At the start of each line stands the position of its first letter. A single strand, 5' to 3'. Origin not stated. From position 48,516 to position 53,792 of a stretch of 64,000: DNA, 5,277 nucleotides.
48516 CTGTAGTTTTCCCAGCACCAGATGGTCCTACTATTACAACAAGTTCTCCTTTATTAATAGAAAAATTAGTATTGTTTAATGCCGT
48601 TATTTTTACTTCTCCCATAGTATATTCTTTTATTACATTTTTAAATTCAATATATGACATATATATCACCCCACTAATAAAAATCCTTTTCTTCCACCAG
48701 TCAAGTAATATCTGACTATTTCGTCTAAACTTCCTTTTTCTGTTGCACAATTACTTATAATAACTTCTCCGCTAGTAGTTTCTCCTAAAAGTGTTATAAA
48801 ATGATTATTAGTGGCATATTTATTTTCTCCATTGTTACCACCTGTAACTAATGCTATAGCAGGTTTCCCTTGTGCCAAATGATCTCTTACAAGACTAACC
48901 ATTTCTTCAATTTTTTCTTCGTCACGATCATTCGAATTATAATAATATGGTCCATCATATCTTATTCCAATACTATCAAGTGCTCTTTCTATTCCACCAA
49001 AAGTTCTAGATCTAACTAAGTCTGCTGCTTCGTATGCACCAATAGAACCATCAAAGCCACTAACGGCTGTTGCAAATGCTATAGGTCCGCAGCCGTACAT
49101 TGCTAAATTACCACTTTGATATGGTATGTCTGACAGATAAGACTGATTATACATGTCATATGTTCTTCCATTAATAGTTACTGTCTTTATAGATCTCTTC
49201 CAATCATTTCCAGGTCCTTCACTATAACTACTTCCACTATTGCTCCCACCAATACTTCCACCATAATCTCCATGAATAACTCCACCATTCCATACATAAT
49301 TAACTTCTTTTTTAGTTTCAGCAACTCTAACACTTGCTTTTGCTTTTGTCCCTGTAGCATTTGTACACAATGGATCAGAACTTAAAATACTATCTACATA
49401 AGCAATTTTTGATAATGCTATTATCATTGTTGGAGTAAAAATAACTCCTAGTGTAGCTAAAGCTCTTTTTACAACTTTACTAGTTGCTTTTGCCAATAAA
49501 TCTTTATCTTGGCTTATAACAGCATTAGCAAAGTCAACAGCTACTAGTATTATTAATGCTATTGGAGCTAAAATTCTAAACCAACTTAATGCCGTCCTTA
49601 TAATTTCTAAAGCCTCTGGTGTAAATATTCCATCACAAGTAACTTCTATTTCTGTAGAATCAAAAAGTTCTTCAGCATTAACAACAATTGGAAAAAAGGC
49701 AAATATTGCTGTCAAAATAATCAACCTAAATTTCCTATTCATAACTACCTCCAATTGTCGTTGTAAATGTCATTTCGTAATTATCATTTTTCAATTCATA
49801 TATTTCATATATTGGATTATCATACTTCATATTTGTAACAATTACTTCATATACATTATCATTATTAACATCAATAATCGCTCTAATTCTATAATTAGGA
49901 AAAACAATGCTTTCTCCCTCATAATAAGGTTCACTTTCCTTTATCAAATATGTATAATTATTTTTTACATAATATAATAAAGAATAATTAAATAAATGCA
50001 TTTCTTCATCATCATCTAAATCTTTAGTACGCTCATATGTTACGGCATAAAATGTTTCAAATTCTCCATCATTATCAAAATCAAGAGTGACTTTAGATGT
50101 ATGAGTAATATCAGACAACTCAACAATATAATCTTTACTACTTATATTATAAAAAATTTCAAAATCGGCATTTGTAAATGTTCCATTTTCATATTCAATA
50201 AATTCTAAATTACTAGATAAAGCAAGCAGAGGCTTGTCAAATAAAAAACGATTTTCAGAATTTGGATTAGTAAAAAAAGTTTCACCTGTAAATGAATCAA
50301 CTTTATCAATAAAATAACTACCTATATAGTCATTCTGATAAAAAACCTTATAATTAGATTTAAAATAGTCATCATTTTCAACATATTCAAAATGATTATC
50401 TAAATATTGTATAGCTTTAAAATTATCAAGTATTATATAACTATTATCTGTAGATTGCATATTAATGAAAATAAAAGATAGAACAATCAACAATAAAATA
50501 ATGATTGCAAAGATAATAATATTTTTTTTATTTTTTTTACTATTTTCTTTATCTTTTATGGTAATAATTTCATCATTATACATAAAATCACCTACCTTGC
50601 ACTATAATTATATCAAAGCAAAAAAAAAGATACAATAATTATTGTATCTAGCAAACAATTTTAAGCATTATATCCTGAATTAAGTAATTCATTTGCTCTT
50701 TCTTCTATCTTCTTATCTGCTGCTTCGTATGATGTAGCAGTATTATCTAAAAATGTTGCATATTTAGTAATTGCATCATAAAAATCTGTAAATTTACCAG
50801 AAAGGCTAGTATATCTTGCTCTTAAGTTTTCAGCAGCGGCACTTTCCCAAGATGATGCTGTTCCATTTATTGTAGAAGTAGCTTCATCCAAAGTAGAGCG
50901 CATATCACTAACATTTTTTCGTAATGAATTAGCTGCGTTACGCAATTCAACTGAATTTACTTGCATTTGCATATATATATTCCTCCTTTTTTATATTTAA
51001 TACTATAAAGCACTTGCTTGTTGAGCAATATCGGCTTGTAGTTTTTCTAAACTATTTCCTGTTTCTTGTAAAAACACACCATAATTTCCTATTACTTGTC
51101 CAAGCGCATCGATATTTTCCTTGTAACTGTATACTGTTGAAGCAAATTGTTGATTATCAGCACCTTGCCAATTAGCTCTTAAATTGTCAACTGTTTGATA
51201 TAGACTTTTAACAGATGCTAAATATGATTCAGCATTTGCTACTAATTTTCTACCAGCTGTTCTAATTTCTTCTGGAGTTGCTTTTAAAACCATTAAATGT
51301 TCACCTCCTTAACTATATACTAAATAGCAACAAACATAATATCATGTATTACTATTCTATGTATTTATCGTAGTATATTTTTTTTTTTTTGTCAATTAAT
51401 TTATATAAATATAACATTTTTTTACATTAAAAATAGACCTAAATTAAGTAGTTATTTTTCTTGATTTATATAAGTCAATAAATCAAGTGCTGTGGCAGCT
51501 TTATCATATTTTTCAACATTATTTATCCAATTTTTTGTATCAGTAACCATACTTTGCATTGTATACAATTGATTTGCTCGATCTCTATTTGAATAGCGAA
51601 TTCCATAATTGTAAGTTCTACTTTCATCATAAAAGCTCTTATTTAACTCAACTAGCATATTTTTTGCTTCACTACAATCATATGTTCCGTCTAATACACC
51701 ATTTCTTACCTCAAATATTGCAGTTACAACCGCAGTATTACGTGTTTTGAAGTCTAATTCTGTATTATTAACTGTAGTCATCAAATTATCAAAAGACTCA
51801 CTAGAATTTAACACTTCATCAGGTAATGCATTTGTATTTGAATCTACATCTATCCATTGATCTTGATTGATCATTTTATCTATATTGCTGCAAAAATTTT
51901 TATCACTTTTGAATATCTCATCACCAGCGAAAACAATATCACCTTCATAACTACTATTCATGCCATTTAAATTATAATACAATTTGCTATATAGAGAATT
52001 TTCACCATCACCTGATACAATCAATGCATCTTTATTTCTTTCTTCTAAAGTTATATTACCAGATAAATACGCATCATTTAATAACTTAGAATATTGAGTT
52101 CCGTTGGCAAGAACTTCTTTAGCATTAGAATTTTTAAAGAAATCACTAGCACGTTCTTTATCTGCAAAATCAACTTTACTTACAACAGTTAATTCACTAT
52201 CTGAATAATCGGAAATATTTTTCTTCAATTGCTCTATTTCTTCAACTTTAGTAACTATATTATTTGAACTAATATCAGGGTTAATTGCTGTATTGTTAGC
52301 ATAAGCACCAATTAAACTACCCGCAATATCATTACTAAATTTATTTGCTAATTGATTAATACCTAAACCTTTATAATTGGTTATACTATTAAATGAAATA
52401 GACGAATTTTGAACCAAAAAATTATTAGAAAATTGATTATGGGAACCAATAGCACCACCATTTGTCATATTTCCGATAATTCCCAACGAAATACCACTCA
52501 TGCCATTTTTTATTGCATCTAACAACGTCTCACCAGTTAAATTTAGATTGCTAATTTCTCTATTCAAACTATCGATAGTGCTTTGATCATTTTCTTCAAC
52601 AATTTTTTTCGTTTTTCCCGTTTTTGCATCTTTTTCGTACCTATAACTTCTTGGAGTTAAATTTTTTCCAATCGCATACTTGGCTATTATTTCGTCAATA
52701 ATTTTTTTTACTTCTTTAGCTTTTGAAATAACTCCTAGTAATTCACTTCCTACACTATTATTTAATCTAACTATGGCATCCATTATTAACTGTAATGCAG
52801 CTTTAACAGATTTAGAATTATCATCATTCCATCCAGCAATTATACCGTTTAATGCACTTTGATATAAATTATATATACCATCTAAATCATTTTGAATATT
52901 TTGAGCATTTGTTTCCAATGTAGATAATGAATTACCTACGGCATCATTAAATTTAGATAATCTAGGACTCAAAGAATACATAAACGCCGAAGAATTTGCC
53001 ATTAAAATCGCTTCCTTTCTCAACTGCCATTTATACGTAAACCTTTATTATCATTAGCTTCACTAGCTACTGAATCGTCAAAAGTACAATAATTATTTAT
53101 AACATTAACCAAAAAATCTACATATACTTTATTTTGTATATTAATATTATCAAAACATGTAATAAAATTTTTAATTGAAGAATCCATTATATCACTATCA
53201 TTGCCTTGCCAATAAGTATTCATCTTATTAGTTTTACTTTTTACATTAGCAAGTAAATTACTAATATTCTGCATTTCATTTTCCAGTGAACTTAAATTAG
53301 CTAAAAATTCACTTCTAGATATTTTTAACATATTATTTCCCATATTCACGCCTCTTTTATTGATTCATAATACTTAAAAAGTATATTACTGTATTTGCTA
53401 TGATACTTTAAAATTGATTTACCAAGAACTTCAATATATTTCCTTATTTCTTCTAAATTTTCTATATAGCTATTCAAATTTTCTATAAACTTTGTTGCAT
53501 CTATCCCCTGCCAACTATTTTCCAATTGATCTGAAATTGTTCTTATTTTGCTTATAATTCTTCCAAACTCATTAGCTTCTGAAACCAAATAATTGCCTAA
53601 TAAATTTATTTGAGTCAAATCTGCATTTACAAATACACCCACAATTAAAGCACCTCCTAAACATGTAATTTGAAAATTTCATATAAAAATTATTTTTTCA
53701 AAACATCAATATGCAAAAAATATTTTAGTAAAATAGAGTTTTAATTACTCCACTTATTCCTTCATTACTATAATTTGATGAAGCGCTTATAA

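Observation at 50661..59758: Stripped-down type VIIb-like secretion locus: EssC, YukD and WXG100 proteins but no EssA, EssB/YukC or EsaA/YueB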

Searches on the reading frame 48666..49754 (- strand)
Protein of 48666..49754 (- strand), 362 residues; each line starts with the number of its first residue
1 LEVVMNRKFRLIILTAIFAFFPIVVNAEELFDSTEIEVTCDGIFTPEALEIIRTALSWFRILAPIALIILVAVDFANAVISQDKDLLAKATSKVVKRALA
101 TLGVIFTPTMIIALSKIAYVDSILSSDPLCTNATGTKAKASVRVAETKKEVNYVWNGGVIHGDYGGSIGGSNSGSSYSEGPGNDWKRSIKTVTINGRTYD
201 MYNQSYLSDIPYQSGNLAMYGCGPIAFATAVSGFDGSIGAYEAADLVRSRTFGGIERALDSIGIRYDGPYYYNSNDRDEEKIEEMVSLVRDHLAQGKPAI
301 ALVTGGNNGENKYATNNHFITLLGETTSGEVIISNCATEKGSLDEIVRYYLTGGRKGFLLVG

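Call 46: search_protein_families(library=pfam, max_evalue=0.01, proteins=[window:48666-49754:-])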
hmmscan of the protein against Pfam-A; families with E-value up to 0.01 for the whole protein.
window:48666-49754:- (362 aa): 1 family
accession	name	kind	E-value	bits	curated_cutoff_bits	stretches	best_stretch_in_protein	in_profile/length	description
PF13529.12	Peptidase_C39_2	-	0.00025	22.1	24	1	209-334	11-140/143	Peptidase_C39 like family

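Call 65: search_solved_structures(query=A8, max_evalue=10)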
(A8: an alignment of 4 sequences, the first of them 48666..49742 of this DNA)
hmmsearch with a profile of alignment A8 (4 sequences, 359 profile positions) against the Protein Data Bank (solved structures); distinct sequences matched with E-value up to 10: 0.

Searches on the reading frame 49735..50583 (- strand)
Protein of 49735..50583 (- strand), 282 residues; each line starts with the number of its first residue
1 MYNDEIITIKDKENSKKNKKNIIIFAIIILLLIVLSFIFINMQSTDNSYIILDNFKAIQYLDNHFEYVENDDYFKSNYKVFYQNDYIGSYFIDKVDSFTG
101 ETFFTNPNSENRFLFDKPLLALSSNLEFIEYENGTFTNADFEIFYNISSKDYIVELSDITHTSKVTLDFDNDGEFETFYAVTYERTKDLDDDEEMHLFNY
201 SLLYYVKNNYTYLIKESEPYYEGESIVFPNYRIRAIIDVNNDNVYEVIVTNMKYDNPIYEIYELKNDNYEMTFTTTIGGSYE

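Call 4: search_protein_families(library=pfam, max_evalue=0.1, proteins=[window:49735-50583:-])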
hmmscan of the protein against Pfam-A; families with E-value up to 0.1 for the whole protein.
window:49735-50583:- (282 aa): 1 family
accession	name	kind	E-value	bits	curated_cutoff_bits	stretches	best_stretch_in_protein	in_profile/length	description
PF09716.15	ETRAMP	-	0.081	13.4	29.1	0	6-39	37-71/81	Malarial early transcribed membrane protein (ETRAMP)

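Call 6: search_protein_families(library=ncbifam, max_evalue=0.1, proteins=[window:49735-50583:-])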
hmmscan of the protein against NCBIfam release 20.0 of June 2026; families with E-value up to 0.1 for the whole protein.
window:49735-50583:- (282 aa): 4 families
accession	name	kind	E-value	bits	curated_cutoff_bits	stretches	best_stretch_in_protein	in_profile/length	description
NF047981.1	RC1041_fam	subfamily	0.021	14.5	90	1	11-41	13-44/57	RC1041 family protein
NF045849.1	ICE_MMCAP2_0565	equivalog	0.023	14.4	40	1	10-39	44-73/80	Mbov_0395 family pilin-like conjugal transfer protein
NF041013.1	T4P_ComGE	equivalog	0.035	14.2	49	1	24-87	12-76/83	competence type IV pilus minor pilin ComGE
NF004285.1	PRK05696.1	equivalog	0.04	13.7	179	1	5-47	5-47/171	flagellar basal body-associated protein FliL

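Call 64: search_solved_structures(query=A7, max_evalue=10)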
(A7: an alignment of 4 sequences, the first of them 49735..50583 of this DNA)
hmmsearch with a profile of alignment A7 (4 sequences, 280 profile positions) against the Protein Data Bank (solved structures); distinct sequences matched with E-value up to 10: 1.
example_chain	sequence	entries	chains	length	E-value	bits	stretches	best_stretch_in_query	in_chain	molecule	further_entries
4uu4_A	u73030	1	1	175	0.037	16.6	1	156-229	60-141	PERIPLASMIC LIPOPOLYSACCHARIDE TRANSPORT PROTEIN LPTH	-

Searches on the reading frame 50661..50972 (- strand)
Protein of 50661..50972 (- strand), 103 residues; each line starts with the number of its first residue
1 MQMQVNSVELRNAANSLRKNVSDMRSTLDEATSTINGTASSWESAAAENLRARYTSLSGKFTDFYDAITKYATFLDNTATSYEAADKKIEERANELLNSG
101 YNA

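Call 4: search_protein_families(library=pfam, max_evalue=0.1, proteins=[window:50661-50972:-])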
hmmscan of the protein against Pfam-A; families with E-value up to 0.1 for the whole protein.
window:50661-50972:- (103 aa): 13 families
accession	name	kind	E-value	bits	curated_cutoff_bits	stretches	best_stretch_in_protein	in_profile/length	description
PF06013.18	WXG100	-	1.6e-12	47.9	27.3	1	2-87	1-86/86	Proteins of 100 residues with WXG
PF10824.14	T7SS_ESX_EspC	-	3.7e-05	24.5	23.5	1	2-90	4-95/100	Excreted virulence factor EspC, type VII ESX diderm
PF00823.25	PPE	-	0.00085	19.8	26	1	7-87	20-101/165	PPE family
PF07926.17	TPR_MLP1_2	-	0.0016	18.9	36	1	9-46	61-98/129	TPR/MLP1/MLP2-like protein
PF18175.6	HU-CCDC81_bac_2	-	0.011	16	35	0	78-97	11-30/70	CCDC81-like prokaryotic HU domain 2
PF02646.22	RmuC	-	0.014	14.9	26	0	46-92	227-273/291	RmuC family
PF05778.17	Apo-CIII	-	0.015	15.3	34.1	1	23-67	24-66/69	Apolipoprotein CIII (Apo-CIII)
PF25547.1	WXG100_2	-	0.023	15.1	27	1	8-85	29-108/150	WXG100 like domain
PF21725.3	T7SS_signal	-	0.028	14.7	27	1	18-91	80-154/241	Putative T7SS secretion signal domain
PF14942.11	Muted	-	0.038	14.6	26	1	14-96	53-135/146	Organelle biogenesis, Muted-like protein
PF12296.13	HsbA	-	0.039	14.8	33.5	1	14-77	32-94/121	Hydrophobic surface binding protein A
PF04513.17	Baculo_PEP_C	-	0.064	13.7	38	1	9-97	46-131/140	Baculovirus polyhedron envelope protein, PEP, C terminus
PF20590.3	DUF6791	-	0.07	13.7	25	1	58-85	100-127/149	Domain of unknown function (DUF6791)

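Call 6: search_protein_families(library=ncbifam, max_evalue=0.1, proteins=[window:50661-50972:-])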
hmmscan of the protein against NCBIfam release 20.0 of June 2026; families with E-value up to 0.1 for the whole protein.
window:50661-50972:- (103 aa): 9 families
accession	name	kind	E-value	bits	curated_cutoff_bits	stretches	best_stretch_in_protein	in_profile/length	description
NF035934.1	ESAT6_2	subfamily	1.1e-19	70.4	100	1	3-95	3-95/96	pore-forming ESAT-6 family protein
TIGR03930.1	WXG100_ESAT6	subfamily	2.9e-11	43.4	44.85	1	2-88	1-87/90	WXG100 family type VII secretion target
TIGR04197.1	T7SS_SACOL2603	subfamily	0.00038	20.9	26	1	4-91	2-83/85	TIGR04197 family type VII secretion effector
NF047516.1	LA_3659_fam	equivalog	0.011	15.3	36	1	15-100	123-205/221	LA_3659 family protein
NF047514.1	SpiroCoCo_N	equivalog_domain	0.011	15.3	75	1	15-100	123-205/221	SpiroCoCo family coiled-coil protein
TIGR02168.1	SMC_prok_B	equivalog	0.011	13.5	567.35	1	8-95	703-792/1181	chromosome segregation protein SMC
NF047388.1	SA1320_fam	subfamily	0.014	13.8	230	1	25-92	353-422/644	SA1320 family protein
NF033928.1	alph_xenorhab_A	subfamily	0.026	13.8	125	0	58-98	58-99/339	alpha-xenorhabdolysin family binary toxin subunit A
NF045487.1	ASRP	equivalog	0.03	12.9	300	1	9-92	153-395/593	archaea-specific SMC-related protein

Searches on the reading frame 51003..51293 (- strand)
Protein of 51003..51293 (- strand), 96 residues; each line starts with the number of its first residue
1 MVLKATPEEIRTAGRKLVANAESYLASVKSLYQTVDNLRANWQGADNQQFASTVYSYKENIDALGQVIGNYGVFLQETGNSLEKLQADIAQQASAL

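Call 4: search_protein_families(library=pfam, max_evalue=0.1, proteins=[window:51003-51293:-])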
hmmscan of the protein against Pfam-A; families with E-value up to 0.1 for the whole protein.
window:51003-51293:- (96 aa): 5 families
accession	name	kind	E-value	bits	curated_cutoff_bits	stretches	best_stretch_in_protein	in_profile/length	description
PF06013.18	WXG100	-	7.3e-10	39.4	27.3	1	3-84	2-83/86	Proteins of 100 residues with WXG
PF25547.1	WXG100_2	-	0.00091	19.7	27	1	7-90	28-113/150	WXG100 like domain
PF13184.12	KH_5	-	0.0065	17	27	1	53-91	8-46/69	NusA-like KH domain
PF25398.1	CUX1_N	-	0.017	15.5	27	1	3-65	19-81/116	CUX1-like, N-terminal tRNA-binding arm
PF22813.1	TcaA_2nd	-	0.066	14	26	1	33-95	3-65/103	TcaA protein second domain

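Call 6: search_protein_families(library=ncbifam, max_evalue=0.1, proteins=[window:51003-51293:-])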
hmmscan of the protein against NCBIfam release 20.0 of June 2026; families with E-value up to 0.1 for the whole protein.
window:51003-51293:- (96 aa): 3 families
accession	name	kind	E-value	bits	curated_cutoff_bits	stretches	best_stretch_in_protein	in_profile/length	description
TIGR03930.1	WXG100_ESAT6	subfamily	2.3e-08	34.1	44.85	1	3-90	2-89/90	WXG100 family type VII secretion target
NF035934.1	ESAT6_2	subfamily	6.1e-07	29.6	100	1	8-95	8-95/96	pore-forming ESAT-6 family protein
TIGR03741.1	PRTRC_E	subfamily_domain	0.0061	16.5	37.95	1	1-49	47-92/106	PRTRC system protein E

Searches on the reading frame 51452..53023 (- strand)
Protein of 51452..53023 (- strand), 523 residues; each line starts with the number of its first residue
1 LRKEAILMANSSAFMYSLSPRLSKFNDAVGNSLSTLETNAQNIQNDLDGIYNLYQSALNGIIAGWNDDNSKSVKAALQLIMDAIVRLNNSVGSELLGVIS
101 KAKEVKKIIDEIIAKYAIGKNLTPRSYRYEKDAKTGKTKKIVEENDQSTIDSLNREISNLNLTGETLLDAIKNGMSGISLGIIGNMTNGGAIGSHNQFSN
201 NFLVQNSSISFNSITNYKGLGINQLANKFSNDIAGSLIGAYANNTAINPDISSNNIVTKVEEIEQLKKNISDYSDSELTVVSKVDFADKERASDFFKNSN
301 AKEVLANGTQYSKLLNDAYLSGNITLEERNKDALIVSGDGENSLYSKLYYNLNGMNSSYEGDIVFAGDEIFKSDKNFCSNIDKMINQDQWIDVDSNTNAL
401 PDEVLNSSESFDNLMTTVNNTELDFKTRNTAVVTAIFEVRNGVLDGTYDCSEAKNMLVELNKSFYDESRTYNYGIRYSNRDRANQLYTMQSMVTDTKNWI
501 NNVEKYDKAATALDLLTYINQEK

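Call 4: search_protein_families(library=pfam, max_evalue=0.1, proteins=[window:51452-53023:-])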
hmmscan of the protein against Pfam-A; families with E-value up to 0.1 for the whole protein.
window:51452-53023:- (523 aa): 0 families

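Call 6: search_protein_families(library=ncbifam, max_evalue=0.1, proteins=[window:51452-53023:-])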
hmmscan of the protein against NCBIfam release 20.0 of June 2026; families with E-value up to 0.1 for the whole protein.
window:51452-53023:- (523 aa): 1 family
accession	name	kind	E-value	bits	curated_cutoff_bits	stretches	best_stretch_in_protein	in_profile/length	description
NF050069.2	PqqD_rel_WgkC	exception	0.0013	18.6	110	1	89-121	35-67/103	PqqD family peptide maturation chaperone WgkC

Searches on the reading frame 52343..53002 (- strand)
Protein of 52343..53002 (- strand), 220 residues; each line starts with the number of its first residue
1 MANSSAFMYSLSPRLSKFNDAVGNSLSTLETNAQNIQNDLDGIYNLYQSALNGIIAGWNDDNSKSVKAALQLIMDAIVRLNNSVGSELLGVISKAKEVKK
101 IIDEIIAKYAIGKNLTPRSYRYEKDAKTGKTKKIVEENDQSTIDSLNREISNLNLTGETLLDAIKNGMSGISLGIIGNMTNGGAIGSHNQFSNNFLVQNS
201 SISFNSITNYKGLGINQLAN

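Call 44: search_solved_structures(query=A6, max_evalue=10)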
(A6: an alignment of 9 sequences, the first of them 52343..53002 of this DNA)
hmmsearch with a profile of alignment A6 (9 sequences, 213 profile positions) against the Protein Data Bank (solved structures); distinct sequences matched with E-value up to 10: 33.
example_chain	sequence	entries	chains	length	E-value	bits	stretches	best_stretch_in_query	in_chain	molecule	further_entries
4yk2_A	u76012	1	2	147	0.0038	19.9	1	7-94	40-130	Bartonella effector protein (Bep) substrate of VirB T4SS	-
3caz_A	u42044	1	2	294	0.014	18.1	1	21-154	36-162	BAR protein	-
2jua_A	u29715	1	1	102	0.056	16.1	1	38-116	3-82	de novo protein S836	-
2wpr_A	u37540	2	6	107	0.09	15.5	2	83-162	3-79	TRIMERIC AUTOTRANSPORTER ADHESIN FRAGMENT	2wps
5cwo_A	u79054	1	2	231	0.096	15.4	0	55-117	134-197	Designed helical repeat protein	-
10dq_K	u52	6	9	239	0.1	15.3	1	75-156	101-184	Inner kinetochore subunit MCM22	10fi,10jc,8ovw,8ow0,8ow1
6oua_K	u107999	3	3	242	0.11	15.2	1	75-156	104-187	Inner kinetochore subunit MCM22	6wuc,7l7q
6kos_A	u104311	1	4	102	0.27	13.9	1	95-168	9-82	SUWA (Super WA20)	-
6bs9_A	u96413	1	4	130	0.3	13.8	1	8-78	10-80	Stage III sporulation protein AB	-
1fav_A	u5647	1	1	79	0.48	13.1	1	84-129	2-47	HIV-1 ENVELOPE PROTEIN CHIMERA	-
8vwe_C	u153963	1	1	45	0.59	12.8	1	21-55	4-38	Transmembrane protein gp41 IQN17 peptide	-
1ebo_A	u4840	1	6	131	0.63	12.7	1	83-131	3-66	EBOLA VIRUS ENVELOPE PROTEIN CHIMERA CONSISTING OF A FRAGMENT OF GCN4 ZIPPER CLONED N-TERM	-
1l8d_A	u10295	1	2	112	0.68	12.6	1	23-112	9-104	DNA double-strand break repair rad50 ATPase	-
3zmf_A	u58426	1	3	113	1.2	11.8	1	83-143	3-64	GENERAL CONTROL PROTEIN GCN4, PUTATIVE INNER MEMBRANE PROTEIN, GENERAL CONTROL PROTEIN GCN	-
7wbn_A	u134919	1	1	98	1.2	11.8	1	89-166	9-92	RevCC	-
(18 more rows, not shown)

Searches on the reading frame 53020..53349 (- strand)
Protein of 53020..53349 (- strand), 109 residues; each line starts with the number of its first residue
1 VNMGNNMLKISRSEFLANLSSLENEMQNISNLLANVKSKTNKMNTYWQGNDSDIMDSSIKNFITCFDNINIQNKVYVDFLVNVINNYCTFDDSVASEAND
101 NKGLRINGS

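Call 4: search_protein_families(library=pfam, max_evalue=0.1, proteins=[window:53020-53349:-])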
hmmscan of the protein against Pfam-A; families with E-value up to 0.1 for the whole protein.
window:53020-53349:- (109 aa): 3 families
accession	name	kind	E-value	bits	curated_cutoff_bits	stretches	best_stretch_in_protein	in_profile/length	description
PF06013.18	WXG100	-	0.0052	17.5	27.3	1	10-68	4-62/86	Proteins of 100 residues with WXG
PF08702.15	Fib_alpha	-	0.038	14.6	29.9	1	8-61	26-81/143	Fibrinogen alpha/beta chain family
PF01579.23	DUF19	-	0.055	13.7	23.2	1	35-95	18-77/157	Domain of unknown function (DUF19)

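Call 6: search_protein_families(library=ncbifam, max_evalue=0.1, proteins=[window:53020-53349:-])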
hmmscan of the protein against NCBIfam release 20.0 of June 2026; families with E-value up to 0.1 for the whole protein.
window:53020-53349:- (109 aa): 3 families
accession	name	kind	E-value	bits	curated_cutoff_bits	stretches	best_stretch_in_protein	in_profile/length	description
NF035934.1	ESAT6_2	subfamily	8.2e-08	32.4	100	1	8-99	3-94/96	pore-forming ESAT-6 family protein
NF033928.1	alph_xenorhab_A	subfamily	0.008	15.5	125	1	13-61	258-305/339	alpha-xenorhabdolysin family binary toxin subunit A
TIGR03930.1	WXG100_ESAT6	subfamily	0.021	15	44.85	1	16-59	10-53/90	WXG100 family type VII secretion target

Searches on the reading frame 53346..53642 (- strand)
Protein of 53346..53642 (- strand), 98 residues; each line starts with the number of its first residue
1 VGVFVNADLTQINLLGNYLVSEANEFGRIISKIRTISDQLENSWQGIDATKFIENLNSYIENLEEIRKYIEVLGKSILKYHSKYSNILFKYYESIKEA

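Call 4: search_protein_families(library=pfam, max_evalue=0.1, proteins=[window:53346-53642:-])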
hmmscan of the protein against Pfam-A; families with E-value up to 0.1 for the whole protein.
window:53346-53642:- (98 aa): 4 families
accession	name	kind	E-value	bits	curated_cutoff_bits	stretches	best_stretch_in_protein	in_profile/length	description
PF25547.1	WXG100_2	-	0.0036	17.7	27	1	12-80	31-101/150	WXG100 like domain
PF20503.3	DUF6730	-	0.0039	18.5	27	1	18-77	10-69/82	Family of unknown function (DUF6730)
PF06013.18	WXG100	-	0.018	15.7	27.3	1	21-85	18-82/86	Proteins of 100 residues with WXG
PF09081.16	AMT4_dom_C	-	0.093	13.1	27.6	0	56-86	5-35/64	Glucan 1,4-alpha-maltotetraohydrolase, domain C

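Call 6: search_protein_families(library=ncbifam, max_evalue=0.1, proteins=[window:53346-53642:-])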
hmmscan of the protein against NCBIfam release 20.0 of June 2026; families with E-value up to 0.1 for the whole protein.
window:53346-53642:- (98 aa): 2 families
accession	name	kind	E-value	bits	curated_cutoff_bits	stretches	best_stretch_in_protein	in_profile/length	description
TIGR03930.1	WXG100_ESAT6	subfamily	0.0023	18.1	44.85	1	22-85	19-82/90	WXG100 family type VII secretion target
NF035934.1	ESAT6_2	subfamily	0.024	14.9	100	1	9-82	7-80/96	pore-forming ESAT-6 family protein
